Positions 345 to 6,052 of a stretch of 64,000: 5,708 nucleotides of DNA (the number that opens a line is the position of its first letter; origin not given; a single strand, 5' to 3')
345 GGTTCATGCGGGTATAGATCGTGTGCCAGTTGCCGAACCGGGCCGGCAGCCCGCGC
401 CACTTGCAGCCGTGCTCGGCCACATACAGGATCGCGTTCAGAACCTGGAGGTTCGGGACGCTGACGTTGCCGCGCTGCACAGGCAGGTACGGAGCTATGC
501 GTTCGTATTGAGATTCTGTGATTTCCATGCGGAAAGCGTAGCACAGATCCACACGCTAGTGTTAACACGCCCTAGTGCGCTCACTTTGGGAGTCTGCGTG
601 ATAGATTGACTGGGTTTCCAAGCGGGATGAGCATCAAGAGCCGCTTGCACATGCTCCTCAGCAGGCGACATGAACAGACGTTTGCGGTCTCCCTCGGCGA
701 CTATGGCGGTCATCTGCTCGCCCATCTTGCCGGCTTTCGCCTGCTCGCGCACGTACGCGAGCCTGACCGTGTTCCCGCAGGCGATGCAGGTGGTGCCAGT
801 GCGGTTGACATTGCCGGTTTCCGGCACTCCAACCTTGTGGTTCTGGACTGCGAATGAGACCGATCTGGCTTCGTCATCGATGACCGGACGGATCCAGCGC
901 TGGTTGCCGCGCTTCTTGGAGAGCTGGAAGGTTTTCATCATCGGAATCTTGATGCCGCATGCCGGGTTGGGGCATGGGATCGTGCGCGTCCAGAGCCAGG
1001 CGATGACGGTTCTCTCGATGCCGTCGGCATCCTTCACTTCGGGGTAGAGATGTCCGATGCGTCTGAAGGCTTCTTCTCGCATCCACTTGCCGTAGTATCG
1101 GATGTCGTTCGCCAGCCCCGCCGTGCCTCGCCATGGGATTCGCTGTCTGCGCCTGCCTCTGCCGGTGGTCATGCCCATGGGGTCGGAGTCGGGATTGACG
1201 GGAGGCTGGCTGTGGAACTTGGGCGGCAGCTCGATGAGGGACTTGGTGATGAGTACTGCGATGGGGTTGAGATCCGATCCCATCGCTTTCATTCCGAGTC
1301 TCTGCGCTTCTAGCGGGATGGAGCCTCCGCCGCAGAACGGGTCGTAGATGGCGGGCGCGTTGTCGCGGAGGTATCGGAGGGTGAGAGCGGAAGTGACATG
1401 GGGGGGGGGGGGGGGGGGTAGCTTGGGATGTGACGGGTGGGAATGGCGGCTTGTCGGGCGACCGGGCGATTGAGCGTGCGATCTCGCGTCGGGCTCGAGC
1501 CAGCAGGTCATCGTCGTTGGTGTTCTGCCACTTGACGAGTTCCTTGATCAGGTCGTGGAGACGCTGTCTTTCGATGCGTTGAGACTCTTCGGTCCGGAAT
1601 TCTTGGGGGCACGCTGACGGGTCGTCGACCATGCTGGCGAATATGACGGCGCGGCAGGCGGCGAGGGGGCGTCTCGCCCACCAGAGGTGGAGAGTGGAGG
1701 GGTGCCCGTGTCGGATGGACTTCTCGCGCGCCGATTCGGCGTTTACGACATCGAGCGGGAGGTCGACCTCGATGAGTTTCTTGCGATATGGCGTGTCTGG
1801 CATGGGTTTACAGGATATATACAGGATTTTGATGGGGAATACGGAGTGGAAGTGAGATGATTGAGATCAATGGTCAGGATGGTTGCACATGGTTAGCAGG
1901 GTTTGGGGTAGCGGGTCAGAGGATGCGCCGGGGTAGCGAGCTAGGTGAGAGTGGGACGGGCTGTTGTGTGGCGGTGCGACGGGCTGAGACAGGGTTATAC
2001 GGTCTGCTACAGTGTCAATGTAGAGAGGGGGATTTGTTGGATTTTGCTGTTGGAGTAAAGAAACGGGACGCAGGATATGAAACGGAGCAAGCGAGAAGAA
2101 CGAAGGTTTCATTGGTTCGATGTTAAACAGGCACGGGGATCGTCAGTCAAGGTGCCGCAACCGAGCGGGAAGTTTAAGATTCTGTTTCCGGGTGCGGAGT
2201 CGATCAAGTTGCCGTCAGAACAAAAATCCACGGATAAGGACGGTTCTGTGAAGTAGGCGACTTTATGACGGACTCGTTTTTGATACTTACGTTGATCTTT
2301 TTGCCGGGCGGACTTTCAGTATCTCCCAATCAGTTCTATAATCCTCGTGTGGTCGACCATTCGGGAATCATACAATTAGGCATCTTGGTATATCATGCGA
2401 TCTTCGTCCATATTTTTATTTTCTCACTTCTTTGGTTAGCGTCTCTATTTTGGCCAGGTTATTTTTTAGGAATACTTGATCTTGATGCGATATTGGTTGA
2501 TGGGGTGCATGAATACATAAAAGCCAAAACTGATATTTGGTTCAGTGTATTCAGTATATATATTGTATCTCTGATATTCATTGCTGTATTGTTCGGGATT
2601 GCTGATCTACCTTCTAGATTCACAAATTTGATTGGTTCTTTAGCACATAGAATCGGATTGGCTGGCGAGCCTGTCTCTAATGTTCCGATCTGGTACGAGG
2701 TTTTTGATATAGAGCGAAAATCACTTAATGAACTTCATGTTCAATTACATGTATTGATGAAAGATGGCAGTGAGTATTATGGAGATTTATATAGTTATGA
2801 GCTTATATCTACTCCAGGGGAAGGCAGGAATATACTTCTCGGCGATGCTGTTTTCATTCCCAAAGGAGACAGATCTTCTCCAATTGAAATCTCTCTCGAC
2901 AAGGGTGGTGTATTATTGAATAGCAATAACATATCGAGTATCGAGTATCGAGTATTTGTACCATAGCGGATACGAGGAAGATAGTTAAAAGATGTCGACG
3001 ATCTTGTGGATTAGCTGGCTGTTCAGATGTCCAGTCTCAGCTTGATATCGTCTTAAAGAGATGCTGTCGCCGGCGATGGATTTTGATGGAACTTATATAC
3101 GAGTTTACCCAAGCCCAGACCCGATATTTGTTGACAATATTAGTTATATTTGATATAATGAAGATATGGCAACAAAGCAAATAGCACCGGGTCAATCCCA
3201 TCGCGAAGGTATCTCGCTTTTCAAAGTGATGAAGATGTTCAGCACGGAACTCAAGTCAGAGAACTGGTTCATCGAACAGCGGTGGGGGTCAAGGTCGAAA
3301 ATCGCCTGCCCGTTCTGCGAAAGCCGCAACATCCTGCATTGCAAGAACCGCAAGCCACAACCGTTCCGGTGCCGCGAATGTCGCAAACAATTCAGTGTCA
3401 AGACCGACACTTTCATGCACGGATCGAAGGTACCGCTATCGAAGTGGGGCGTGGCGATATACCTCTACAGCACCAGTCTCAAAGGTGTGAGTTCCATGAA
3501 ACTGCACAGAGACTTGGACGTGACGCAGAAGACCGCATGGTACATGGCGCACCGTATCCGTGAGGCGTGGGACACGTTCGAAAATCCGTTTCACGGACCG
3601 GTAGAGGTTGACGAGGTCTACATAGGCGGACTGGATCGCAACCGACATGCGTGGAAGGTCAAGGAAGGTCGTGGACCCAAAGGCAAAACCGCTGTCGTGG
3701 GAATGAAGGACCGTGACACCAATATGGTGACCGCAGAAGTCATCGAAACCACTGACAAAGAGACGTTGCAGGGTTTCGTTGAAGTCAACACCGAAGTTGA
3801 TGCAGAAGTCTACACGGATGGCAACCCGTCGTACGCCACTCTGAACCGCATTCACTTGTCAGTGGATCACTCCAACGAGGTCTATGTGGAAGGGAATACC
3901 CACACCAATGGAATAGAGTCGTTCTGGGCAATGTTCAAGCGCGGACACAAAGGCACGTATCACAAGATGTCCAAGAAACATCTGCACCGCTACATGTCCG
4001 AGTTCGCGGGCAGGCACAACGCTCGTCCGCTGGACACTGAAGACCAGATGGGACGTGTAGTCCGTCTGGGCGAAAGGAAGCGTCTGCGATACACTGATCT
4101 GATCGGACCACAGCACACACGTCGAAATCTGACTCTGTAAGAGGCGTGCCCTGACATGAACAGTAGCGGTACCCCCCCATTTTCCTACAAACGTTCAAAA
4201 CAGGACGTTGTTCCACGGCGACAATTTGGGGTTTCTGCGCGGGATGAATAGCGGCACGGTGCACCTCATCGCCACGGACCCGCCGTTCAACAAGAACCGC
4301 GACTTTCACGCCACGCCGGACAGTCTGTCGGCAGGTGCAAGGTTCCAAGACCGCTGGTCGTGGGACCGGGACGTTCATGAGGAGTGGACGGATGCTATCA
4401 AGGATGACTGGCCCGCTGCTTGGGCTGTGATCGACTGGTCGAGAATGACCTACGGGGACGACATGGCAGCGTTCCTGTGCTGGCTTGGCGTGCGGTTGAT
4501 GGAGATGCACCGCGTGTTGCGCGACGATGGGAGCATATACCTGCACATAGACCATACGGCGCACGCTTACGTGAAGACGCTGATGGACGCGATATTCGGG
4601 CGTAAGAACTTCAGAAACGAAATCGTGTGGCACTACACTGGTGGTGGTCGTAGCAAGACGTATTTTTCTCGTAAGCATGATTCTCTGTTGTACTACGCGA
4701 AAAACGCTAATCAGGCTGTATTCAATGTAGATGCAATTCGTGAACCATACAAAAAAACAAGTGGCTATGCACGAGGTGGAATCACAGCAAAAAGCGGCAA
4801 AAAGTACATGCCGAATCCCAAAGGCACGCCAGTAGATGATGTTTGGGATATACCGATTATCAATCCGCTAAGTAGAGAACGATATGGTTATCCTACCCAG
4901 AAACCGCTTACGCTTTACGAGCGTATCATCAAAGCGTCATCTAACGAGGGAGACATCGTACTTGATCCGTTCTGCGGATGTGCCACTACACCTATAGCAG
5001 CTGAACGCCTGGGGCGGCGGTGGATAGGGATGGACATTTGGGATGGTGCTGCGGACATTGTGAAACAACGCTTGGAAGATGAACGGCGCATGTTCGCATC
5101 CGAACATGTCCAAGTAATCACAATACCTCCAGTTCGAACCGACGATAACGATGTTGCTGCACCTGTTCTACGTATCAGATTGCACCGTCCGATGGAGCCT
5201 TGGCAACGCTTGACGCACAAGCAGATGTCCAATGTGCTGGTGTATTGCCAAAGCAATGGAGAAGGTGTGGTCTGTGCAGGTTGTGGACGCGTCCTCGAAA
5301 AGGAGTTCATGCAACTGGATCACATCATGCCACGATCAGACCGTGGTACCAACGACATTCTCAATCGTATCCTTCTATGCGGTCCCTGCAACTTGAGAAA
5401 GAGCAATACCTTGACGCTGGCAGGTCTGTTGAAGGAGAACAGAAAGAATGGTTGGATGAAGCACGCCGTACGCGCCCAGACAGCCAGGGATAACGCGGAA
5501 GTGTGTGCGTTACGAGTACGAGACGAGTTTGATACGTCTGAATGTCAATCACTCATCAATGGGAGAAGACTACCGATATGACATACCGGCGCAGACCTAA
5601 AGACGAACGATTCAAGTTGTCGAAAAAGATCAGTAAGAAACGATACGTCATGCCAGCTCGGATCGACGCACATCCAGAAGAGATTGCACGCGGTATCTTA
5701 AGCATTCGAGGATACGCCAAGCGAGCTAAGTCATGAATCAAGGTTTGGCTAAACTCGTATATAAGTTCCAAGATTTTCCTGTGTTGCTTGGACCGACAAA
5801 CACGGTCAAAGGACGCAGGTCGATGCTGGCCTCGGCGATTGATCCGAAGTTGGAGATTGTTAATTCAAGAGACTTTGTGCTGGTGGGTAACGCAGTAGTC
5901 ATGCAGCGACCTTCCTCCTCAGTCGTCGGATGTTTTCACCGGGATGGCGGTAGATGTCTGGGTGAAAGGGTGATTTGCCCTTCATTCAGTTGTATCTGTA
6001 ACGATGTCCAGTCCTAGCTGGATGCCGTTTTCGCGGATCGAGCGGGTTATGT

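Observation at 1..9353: Decayed mosaic defence island: intact HEPN-DUF499 ATPase, crippled DUF1156 methylase, and two unrelated mobile elements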

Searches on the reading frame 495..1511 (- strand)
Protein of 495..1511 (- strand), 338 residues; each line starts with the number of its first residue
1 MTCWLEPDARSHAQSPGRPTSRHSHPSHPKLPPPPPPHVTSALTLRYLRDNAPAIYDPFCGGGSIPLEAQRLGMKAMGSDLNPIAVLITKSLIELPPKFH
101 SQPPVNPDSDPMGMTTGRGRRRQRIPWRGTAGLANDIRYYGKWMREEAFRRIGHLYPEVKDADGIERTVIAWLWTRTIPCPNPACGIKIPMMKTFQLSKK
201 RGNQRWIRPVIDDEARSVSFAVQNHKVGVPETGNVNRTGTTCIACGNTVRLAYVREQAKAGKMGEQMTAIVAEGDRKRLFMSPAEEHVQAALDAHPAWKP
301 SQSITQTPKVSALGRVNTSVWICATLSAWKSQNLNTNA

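Call 3: search_protein_families(library=pfam, proteins=[window:495-1511:-], max_evalue=0.01)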
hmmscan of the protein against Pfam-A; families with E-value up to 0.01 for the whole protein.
window:495-1511:- (338 aa): 2 families
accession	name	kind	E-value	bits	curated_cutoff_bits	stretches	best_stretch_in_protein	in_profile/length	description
PF02086.21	MethyltransfD12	-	0.00049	20.3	22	1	51-96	20-66/253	D12 class N6 adenine-specific DNA methyltransferase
PF01170.24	UPF0020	-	0.0013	18.9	22.3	1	54-77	31-54/197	RMKL-like, methyltransferase domain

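Call 4: search_protein_families(library=padloc, proteins=[window:495-1511:-], max_evalue=0.01)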
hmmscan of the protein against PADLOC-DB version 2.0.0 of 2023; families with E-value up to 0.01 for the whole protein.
window:495-1511:- (338 aa): 20 families
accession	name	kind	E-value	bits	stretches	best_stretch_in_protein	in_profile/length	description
PDLC00660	HmaB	-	4.9e-80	267.6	1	49-309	136-409/967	DNA-adenine methylase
PDLC00661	HmaB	-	6.8e-80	267.1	1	49-309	135-410/973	DNA-adenine methylase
PDLC02189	DUF1156_MTase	-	8.4e-11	38.8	1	51-91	163-203/944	-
PDLC03314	MTase_II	-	7.5e-09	32.2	1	44-90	158-202/944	Type II methyltransferase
PDLC03364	MTase_II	-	5.1e-08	30.3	1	50-92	57-99/380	Type II methyltransferase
PDLC03367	MTase_II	-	5.6e-08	29.6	1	40-98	30-87/633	Type II methyltransferase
PDLC03322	MTase_II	-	8.8e-08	29.4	1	48-90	61-103/446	Type II methyltransferase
PDLC03352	MTase_II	-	3.7e-06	23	1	47-101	89-141/1023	Type II methyltransferase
PDLC03224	MTase_II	-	4.4e-06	23.9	1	48-90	90-132/481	Type II methyltransferase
PDLC03233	MTase_II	-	6.3e-06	23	1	45-90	115-160/731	Type II methyltransferase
PDLC03325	MTase_II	-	3e-05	21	1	53-91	93-131/426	Type II methyltransferase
PDLC03239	MTase_II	-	3.3e-05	20.8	1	36-90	76-131/442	Type II methyltransferase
PDLC03339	MTase_II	-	5.7e-05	20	1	50-101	228-279/399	Type II methyltransferase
PDLC03369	MTase_II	-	8.6e-05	19.5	1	36-91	125-180/532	Type II methyltransferase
PDLC03351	MTase_II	-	0.00022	18.5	1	37-88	133-183/348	Type II methyltransferase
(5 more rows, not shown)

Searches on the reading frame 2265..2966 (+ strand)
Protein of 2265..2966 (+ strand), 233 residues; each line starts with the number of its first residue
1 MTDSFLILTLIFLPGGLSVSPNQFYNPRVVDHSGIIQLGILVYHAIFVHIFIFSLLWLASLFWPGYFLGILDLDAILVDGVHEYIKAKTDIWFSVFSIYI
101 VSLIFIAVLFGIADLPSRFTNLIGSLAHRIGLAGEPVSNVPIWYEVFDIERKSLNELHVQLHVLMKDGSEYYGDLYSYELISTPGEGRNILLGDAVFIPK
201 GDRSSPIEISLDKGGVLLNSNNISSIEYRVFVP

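Call 3: search_protein_families(library=pfam, proteins=[window:2265-2966:+], max_evalue=0.01)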
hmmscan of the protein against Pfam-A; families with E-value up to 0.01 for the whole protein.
window:2265-2966:+ (233 aa): 1 family
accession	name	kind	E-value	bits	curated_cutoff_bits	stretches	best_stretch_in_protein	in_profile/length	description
PF19865.4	DUF6338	-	6.5e-06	26.3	26.5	1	5-227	8-198/205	Family of unknown function (DUF6338)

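Call 4: search_protein_families(library=padloc, proteins=[window:2265-2966:+], max_evalue=0.01)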
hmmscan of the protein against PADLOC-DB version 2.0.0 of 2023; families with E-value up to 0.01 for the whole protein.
window:2265-2966:+ (233 aa): 0 families

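Call 62: find_homologous_proteins(query=window:2265-2963:+, max_evalue=0.001)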
Query window:2265-2963:+ (233 aa): 1 proteins with E <= 0.001 among 451 candidates.
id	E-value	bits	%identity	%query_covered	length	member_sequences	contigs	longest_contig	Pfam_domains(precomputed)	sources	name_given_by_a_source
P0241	1.1e-147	508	100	100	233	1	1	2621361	PF19865.5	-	-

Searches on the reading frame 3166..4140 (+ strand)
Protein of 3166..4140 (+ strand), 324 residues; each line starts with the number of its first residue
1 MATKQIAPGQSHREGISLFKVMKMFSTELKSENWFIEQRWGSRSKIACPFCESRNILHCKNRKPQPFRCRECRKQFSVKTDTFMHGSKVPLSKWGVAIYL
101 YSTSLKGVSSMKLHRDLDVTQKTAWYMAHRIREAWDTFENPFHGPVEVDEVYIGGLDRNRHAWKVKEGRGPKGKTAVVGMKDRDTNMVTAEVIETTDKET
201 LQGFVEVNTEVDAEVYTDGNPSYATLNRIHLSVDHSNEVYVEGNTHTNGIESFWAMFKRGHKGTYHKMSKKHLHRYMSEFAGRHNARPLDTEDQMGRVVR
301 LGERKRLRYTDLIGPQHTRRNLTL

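Call 3: search_protein_families(library=pfam, proteins=[window:3166-4140:+], max_evalue=0.01)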
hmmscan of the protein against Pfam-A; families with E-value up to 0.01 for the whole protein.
window:3166-4140:+ (324 aa): 4 families
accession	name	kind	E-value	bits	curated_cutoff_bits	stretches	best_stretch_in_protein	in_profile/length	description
PF12762.13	DDE_Tnp_IS1595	-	9.1e-37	126.9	27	1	143-285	3-153/153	ISXO2-like transposase domain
PF12760.12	Zn_ribbon_IS1595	-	7.4e-05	23.1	25.4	1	35-75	10-46/46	Transposase zinc-ribbon domain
PF06044.18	DpnI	-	0.0046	17.1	26.7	1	43-83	29-70/183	Dam-replacing family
PF14354.12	Lar_restr_allev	-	0.0072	17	28.6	0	47-84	5-43/58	Restriction alleviation protein Lar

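Call 4: search_protein_families(library=padloc, proteins=[window:3166-4140:+], max_evalue=0.01)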
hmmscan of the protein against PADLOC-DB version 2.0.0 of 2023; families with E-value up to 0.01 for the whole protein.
window:3166-4140:+ (324 aa): 1 family
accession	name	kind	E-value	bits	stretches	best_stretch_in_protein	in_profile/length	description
PDLC03207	mREase_II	-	0.0016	15.8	1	43-90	29-77/256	Type II methyl-directed restriction enzyme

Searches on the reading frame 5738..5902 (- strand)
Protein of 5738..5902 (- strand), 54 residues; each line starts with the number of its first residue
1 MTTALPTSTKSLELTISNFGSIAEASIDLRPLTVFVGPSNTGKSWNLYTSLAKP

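Call 3: search_protein_families(library=pfam, proteins=[window:5738-5902:-], max_evalue=0.01)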
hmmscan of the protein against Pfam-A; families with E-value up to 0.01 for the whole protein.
window:5738-5902:- (54 aa): 2 families
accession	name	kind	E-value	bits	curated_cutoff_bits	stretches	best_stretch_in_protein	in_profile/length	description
PF13175.12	AAA_15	-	2.8e-07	30.9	32.1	1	13-44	5-37/374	AAA ATPase domain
PF13476.12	AAA_23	-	6.9e-05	24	27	1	13-44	1-33/201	AAA domain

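Call 4: search_protein_families(library=padloc, proteins=[window:5738-5902:-], max_evalue=0.01)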
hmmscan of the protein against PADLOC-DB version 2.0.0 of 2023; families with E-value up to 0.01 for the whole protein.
window:5738-5902:- (54 aa): 38 families (the best 25 are shown)
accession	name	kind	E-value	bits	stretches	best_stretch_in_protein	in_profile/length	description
PDLC02979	AriA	-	5.2e-08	31.1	1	14-44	6-37/373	-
PDLC04183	HEC-01A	-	1.4e-07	28.9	1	10-45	4-39/402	-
PDLC02358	Old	-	2.5e-07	27.9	1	13-44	6-37/578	Old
PDLC04710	PDC-M56A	-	3.6e-07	27.5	1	13-47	3-37/382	-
PDLC04178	HEC-01A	-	4.4e-07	27.3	1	13-44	11-42/399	-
PDLC03878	NsnB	-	6.2e-06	24.2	1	13-44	4-35/345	-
PDLC04033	PD-T4-4_A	-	6.9e-06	23.5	1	14-49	3-38/460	-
PDLC04393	PDC-M07A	-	6.9e-06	23.3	1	13-46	4-37/435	-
PDLC04179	HEC-01A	-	7.5e-06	23.3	1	13-46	4-36/459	-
PDLC04175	HEC-01A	-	1.8e-05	21.9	1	13-44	8-39/363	-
PDLC04032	PD-T4-4_A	-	2e-05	21.7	1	13-49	2-38/474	-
PDLC04184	HEC-01A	-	2.2e-05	21.7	1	15-49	6-39/464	-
PDLC00094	GajA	-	4.6e-05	20.1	1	13-44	5-36/569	AAA ATPase domain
PDLC00086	GajA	-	6.3e-05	20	1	13-44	5-36/600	AAA ATPase domain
PDLC04176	HEC-01A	-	7.9e-05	20.2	1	13-51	5-43/371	-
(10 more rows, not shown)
